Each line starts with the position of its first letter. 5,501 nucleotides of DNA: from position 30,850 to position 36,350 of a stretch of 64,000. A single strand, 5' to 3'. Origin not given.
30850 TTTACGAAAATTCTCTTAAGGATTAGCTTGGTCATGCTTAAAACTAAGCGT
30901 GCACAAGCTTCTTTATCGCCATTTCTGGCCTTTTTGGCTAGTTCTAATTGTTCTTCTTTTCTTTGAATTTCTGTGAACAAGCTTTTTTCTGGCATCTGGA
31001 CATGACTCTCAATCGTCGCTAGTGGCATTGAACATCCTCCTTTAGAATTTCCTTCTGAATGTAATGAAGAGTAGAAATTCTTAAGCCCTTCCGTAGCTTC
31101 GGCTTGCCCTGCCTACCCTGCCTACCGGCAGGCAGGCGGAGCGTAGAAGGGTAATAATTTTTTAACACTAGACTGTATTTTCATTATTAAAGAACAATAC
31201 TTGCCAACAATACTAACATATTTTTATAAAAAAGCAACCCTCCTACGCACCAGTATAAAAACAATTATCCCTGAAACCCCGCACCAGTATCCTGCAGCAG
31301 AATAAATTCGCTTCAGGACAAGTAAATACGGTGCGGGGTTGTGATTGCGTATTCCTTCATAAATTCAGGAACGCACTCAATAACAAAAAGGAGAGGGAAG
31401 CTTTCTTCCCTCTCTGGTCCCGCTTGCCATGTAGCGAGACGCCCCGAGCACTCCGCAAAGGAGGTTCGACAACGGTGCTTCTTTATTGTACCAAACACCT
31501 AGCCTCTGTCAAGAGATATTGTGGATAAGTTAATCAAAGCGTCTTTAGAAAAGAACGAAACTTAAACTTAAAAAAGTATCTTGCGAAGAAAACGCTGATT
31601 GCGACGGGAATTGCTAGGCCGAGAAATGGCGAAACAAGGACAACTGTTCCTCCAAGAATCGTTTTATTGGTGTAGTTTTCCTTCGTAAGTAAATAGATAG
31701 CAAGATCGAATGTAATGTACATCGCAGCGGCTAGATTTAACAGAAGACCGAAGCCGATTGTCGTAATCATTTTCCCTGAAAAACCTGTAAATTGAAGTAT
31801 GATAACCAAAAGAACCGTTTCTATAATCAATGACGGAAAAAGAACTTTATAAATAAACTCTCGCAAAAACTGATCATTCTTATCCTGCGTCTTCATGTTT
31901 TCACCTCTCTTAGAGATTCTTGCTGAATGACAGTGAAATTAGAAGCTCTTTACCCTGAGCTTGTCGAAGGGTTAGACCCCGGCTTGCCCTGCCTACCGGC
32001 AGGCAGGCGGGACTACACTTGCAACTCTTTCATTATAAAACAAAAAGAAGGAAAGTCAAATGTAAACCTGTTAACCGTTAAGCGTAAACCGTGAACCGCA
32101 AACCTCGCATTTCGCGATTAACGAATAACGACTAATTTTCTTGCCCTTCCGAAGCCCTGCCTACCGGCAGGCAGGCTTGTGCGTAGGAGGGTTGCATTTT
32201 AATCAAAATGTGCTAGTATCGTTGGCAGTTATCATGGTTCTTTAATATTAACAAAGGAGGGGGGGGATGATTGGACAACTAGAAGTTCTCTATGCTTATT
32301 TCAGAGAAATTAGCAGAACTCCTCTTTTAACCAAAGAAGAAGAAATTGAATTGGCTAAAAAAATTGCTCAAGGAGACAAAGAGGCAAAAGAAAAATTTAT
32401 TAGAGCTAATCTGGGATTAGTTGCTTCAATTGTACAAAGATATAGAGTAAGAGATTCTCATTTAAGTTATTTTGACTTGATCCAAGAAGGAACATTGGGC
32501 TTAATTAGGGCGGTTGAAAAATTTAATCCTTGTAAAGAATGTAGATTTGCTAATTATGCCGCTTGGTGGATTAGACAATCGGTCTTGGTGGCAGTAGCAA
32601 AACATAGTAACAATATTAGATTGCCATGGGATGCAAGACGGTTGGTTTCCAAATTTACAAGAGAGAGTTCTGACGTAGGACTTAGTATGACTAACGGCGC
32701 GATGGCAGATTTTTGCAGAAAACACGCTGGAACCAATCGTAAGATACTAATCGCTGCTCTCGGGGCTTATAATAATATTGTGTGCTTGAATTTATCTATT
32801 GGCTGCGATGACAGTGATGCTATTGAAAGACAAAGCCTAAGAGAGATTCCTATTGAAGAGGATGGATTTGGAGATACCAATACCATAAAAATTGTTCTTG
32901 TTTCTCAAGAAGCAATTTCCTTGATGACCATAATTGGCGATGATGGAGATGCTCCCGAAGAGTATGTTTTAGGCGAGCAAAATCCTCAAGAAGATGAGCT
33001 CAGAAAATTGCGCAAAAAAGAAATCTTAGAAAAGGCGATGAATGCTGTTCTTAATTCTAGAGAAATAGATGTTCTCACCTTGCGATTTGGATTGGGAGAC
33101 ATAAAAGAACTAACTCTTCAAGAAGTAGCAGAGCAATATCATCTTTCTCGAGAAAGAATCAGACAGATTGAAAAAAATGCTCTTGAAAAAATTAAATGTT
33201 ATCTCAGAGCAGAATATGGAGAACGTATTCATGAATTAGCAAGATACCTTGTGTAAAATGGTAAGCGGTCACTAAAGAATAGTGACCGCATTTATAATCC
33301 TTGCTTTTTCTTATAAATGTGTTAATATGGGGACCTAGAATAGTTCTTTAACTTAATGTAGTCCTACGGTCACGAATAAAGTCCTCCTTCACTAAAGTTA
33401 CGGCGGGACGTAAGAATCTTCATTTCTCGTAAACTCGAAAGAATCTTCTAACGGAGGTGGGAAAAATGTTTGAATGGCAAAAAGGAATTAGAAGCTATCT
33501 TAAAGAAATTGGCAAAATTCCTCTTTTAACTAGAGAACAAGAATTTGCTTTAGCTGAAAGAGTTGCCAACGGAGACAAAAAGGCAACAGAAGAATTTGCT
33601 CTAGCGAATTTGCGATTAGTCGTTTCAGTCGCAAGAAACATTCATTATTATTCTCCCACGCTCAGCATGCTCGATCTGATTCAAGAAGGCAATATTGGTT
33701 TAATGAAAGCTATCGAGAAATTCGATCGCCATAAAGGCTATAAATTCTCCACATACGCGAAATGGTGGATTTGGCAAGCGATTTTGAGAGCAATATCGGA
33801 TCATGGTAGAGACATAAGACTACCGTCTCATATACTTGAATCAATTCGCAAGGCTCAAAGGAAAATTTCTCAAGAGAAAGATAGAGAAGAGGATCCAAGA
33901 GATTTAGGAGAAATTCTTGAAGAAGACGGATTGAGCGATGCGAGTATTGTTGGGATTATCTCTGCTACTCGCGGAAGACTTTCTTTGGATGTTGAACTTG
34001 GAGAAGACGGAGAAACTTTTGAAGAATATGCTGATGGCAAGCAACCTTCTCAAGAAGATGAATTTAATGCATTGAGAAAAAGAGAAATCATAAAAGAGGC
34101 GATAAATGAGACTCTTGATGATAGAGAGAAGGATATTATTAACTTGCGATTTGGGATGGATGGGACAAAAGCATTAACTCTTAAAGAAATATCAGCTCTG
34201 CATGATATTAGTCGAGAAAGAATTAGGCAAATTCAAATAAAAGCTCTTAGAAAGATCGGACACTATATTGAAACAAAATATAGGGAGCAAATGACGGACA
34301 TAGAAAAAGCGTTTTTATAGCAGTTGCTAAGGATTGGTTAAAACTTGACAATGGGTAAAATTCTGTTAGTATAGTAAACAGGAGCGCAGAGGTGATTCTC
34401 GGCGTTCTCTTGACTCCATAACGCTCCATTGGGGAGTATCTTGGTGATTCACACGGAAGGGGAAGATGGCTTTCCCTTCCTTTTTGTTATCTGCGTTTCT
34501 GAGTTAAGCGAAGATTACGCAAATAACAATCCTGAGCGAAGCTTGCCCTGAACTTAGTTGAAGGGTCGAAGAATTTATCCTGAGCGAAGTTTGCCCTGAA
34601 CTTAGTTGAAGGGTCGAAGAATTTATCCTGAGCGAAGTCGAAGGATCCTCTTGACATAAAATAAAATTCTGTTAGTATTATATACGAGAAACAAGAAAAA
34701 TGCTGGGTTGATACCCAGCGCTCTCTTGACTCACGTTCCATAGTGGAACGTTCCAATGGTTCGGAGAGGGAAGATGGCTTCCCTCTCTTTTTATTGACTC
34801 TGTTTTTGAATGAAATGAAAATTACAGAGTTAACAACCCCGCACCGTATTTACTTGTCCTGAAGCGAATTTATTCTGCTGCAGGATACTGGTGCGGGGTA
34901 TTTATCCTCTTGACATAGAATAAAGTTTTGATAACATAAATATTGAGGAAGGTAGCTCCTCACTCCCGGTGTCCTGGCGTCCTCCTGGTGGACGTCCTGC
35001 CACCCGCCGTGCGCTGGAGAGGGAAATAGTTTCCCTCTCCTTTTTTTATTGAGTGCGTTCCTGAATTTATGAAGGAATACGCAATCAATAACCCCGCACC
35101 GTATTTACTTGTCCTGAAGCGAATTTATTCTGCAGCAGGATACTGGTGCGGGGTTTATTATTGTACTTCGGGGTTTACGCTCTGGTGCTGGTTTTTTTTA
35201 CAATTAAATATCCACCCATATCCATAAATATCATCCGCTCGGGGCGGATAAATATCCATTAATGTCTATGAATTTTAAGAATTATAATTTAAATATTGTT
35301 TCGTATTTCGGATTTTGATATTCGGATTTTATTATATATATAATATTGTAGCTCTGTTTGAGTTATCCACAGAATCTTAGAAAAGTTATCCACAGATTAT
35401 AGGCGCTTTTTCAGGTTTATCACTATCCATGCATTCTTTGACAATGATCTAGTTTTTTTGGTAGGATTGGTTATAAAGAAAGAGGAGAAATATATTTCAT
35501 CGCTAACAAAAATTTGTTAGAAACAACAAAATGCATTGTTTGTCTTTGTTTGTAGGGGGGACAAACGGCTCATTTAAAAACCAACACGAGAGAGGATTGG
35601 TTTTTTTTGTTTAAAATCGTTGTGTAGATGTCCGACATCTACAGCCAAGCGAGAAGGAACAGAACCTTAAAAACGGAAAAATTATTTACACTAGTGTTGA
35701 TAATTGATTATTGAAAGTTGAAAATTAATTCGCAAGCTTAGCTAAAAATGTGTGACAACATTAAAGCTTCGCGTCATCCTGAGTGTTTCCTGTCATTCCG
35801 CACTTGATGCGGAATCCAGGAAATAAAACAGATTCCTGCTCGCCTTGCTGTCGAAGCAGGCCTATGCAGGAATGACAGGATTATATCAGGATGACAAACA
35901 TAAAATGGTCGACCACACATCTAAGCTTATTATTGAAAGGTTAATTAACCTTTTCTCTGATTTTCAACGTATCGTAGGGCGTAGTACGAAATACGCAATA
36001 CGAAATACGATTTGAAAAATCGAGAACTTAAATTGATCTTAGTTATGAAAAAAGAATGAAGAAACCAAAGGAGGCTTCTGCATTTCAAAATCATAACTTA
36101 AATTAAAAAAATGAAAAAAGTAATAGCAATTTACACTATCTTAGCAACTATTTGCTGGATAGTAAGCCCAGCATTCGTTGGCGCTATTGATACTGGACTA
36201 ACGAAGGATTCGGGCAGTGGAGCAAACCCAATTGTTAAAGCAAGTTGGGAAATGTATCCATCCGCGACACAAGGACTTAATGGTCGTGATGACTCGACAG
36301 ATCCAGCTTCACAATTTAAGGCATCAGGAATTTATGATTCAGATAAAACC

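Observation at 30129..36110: Three divergent sigma-70 paralogs flanking a 1.8-kb ORF-free region packed with promoter+terminator small-RNA units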

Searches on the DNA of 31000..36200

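Call 4: search_rna_families(source=window, start=31000, end=36200, threshold=evalue, max_evalue=10, show_alignments=3)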
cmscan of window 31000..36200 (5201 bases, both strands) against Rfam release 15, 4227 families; matches with E-value up to 10: 12.
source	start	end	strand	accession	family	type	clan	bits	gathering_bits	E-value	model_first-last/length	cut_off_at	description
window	36008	36030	-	RF00390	TYMV_upPK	Cis-reg;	-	30.1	38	0.0034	1-23/23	no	turnip yellow mosaic virus upstream pseudo-knot (TYMV_upPK)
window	31086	31151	+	RF03698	mir-2861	Gene; miRNA;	-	25.7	89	0.36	1-82/82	no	mir-2861 microRNA precursor family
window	31772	31907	-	RF02287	TtnuCD10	Gene; snRNA; snoRNA; CD-box;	-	24.1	85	3.8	1-117/117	no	Tetrahymena snoRNA TtnuCD10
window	33256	33336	-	RF02075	STnc230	Gene; sRNA;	-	23.5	50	4.2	1-83/83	no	Enterobacterial sRNA STnc230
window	35769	35889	-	RF02748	FtrB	Gene; sRNA;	-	22.6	66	2.4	1-115/115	no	Francisella sRNA B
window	31984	32013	+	RF01336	CRISPR-DR23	Gene; CRISPR;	-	21.6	45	1.4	1-36/36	no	CRISPR RNA direct repeat element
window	35093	35152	+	RF04247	bZIP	Gene; sRNA;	-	21.4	41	2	1-72/72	no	bZIP non canonical Hac1/Xbp1 intron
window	32344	32428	+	RF02183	ST7-OT3_1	Gene; lncRNA;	-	20.8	50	5.4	1-79/79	no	ST7 overlapping transcript 3 conserved region 1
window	35089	35254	+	RF01660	ceN88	Gene; snRNA; snoRNA; HACA-box;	-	19.3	40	1.4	1-140/140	no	Nematode snoRNA ceN88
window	35775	35882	-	RF00433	Hsp90_CRE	Cis-reg; thermoregulator;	-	19.2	50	5.2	1-152/152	no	Hsp90 cis-regulatory element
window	33850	33958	-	RF02706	TeloSII_ncR30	Gene; sRNA;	-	14.3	86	6.4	1-226/226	no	TeloSII non coding RNA 30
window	31028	31153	+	RF02145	MEG8_1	Gene; lncRNA;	-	14.2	70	6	1-97/97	no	Maternally expressed 8 exon 1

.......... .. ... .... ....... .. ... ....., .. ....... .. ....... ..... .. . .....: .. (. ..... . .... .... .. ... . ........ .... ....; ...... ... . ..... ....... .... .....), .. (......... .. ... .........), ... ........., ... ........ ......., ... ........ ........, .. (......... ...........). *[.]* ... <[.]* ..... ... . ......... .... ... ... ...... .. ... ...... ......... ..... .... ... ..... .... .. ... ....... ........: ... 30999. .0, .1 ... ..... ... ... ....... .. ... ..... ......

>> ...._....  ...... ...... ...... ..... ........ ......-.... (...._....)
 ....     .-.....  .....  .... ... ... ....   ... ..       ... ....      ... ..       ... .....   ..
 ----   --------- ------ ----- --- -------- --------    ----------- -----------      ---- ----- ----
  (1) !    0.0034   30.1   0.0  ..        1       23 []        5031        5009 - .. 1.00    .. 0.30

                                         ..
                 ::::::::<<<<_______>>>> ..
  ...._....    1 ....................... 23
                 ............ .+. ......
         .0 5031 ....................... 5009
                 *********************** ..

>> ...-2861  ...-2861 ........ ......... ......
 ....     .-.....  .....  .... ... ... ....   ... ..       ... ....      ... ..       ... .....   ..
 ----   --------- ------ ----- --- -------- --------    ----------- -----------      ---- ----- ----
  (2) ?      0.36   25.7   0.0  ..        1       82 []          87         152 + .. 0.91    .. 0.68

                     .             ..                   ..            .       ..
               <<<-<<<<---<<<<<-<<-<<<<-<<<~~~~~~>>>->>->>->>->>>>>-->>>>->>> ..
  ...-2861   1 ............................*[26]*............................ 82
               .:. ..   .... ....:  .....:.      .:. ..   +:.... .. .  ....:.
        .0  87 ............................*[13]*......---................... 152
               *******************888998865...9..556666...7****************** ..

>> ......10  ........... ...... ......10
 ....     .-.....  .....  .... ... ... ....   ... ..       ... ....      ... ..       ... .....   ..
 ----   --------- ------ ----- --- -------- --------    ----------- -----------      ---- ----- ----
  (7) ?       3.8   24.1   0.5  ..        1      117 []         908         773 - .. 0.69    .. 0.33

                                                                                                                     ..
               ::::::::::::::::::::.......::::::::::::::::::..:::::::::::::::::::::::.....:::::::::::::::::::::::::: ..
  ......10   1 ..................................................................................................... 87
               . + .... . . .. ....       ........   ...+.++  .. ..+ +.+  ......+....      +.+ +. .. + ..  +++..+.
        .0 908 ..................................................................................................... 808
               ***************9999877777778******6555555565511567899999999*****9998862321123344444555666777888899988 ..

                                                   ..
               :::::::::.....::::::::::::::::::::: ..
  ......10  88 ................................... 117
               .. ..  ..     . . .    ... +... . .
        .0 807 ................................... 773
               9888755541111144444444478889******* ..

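Call 70: search_rna_families(source=window, start=34330, end=35060, threshold=evalue, max_evalue=1)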
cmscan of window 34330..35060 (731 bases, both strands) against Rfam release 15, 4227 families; matches with E-value up to 1: 1.
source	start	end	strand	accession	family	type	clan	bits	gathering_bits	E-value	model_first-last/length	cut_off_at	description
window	35015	35060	+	RF02527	SSRC38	Gene; sRNA;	-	19.5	80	0.61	1-46/166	3'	Streptococcus sRNA SSRC38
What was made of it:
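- There is no Rfam 6S hit even at E<=10 (calls 4, 70).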

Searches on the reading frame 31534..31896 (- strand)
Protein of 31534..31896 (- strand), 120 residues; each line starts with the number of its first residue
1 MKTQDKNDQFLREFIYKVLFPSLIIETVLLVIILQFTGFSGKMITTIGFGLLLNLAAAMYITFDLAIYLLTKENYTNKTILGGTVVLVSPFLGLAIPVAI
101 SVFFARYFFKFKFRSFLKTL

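Call 15: search_protein_families(library=pfam, proteins=[window:31534-31896:-], max_evalue=0.01)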
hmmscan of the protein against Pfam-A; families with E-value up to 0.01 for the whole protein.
window:31534-31896:- (120 aa): 0 families

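Call 44: find_homologous_proteins(query=window:31534-31896:-)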
Query window:31534-31896:- (120 aa): 1 proteins with E <= 0.001 among 18 candidates.
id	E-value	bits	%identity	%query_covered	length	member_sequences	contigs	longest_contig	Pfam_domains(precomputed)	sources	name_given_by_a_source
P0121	5.1e-67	241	100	100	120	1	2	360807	-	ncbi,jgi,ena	ncbi:MAG: hypothetical protein WC242_05355 [Candidatus Paceibacterota bacterium]|jgi:hypothetical pr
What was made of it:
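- Tried and rejected: Homolog search with the 120-aa protein: self only (call 44).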

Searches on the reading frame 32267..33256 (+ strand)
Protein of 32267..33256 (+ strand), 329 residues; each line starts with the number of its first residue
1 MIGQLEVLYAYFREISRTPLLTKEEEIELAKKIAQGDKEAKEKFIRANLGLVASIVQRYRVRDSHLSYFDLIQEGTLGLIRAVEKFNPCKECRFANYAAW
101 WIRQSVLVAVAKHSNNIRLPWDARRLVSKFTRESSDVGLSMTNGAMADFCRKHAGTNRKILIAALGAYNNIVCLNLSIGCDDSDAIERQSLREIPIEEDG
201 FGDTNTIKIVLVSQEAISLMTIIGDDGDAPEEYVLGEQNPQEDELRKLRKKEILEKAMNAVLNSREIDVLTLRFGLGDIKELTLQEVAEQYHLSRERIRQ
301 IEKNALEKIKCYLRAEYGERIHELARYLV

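Call 15: search_protein_families(library=pfam, proteins=[window:32267-33256:+], max_evalue=0.01)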
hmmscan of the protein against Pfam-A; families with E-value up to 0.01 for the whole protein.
window:32267-33256:+ (329 aa): 3 families
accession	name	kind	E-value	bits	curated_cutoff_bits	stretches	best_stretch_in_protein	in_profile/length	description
PF04545.22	Sigma70_r4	-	3.8e-16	58.8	24.1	1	260-310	3-49/50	Sigma-70, region 4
PF04542.20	Sigma70_r2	-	1.5e-14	53.9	24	1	45-113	2-68/71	Sigma-70 region 2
PF00140.25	Sigma70_r1_2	-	1.2e-13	51.2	22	1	10-39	5-34/34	Sigma-70 factor, region 1.2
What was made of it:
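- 32267..33256 (+): sigma2: lineage-specific sigma-70 paralog (329 aa) with a 44-aa insertion in region 3. Pfam r1.2, r2, r4 (call 15).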

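Call 18: find_encoding_contigs(protein=window:32267-33256:+, flank=10000, max_places=10)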
Protein window:32267-33256:+ (329 aa): 3 contigs read that carry it; 2 places shown.
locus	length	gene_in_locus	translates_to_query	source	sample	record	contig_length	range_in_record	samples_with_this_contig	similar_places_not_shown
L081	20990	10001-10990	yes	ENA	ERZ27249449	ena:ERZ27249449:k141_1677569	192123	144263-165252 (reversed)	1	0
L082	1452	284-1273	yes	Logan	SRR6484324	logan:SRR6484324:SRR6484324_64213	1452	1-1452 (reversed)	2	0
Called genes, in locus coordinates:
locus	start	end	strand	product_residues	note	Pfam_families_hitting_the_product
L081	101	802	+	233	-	PF03372:Exo_endo_phos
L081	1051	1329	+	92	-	PF00076:RRM_1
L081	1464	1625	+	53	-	-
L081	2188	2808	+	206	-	-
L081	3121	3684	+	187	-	PF06130:PTAC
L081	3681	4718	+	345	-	PF00871:Acetate_kinase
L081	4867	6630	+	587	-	PF01558:POR, PF01855:POR_N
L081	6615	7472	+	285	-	PF02775:TPP_enzyme_C, PF12367:PFO_beta_C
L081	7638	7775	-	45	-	-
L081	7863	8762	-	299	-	PF04545:Sigma70_r4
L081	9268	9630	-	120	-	-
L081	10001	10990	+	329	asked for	PF00140:Sigma70_r1_2, PF04542:Sigma70_r2, PF04545:Sigma70_r4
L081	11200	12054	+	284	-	PF00140:Sigma70_r1_2, PF04542:Sigma70_r2, PF04545:Sigma70_r4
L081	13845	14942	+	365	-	-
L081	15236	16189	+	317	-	-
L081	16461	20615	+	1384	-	PF00092:VWA, PF13519:VWA_2, PF13620:CarboxypepD_reg (faint), PF17210:SdrD_B, PF13948:DUF4215 (weak)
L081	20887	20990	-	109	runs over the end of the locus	-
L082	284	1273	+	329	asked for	PF00140:Sigma70_r1_2, PF04542:Sigma70_r2, PF04545:Sigma70_r4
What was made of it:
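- On Trans-acting base-pairing sRNA (sibling family): Gene callers list none (call 18).
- Checked: Gene calls on the identical public contig L081 list no gene there (call 18).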
